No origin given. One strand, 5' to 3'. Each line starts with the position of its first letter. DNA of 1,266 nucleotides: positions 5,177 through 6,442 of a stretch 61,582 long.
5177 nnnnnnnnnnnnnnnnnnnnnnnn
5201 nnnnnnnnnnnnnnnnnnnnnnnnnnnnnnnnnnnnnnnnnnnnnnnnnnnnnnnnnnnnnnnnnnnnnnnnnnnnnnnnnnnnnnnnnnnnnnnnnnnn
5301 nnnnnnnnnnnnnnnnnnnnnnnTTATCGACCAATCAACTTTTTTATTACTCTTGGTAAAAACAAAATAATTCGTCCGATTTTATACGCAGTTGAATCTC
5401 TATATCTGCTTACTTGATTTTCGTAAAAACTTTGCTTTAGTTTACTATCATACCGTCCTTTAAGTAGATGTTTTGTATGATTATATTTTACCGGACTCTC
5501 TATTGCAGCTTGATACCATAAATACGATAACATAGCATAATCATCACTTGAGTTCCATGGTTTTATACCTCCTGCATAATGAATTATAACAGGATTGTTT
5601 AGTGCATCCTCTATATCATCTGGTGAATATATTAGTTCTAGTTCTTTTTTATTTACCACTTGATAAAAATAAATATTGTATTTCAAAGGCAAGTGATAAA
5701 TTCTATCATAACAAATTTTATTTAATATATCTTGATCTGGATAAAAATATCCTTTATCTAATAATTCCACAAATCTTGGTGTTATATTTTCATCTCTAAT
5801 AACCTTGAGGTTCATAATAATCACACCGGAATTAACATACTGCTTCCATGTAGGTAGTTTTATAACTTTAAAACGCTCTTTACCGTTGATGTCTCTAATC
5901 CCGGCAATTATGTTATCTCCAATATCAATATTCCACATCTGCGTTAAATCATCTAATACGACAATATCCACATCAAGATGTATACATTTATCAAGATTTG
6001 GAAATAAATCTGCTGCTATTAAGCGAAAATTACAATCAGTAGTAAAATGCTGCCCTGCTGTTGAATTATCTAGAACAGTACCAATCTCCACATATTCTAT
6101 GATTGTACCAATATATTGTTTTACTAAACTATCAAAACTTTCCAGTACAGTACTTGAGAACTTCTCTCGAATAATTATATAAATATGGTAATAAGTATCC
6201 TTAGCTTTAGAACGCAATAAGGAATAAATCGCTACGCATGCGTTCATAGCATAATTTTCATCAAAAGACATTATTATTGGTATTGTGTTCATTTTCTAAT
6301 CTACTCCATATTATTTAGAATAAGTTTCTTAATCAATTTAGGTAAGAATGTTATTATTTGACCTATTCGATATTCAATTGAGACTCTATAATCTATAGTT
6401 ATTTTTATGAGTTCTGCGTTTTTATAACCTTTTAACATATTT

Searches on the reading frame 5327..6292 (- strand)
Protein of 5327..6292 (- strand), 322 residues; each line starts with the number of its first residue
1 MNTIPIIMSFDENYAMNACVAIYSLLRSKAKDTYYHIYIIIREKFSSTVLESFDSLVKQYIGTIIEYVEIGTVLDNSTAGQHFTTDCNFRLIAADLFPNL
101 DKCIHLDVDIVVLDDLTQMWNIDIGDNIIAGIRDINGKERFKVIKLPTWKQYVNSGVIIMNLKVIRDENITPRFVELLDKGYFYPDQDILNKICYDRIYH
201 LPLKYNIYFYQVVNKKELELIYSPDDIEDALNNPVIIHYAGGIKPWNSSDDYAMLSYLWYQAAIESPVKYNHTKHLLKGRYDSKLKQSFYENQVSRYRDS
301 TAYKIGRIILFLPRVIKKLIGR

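Call 35: search_protein_families(library=pfam, proteins=[window:5327-6292:-], max_evalue=0.0001)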
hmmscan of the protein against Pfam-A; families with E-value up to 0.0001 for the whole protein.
window:5327-6292:- (322 aa): 1 family
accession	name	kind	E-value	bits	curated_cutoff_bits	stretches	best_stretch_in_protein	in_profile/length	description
PF01501.26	Glyco_transf_8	-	1.2e-44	153.3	24.3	1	5-248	1-251/253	Glycosyl transferase family 8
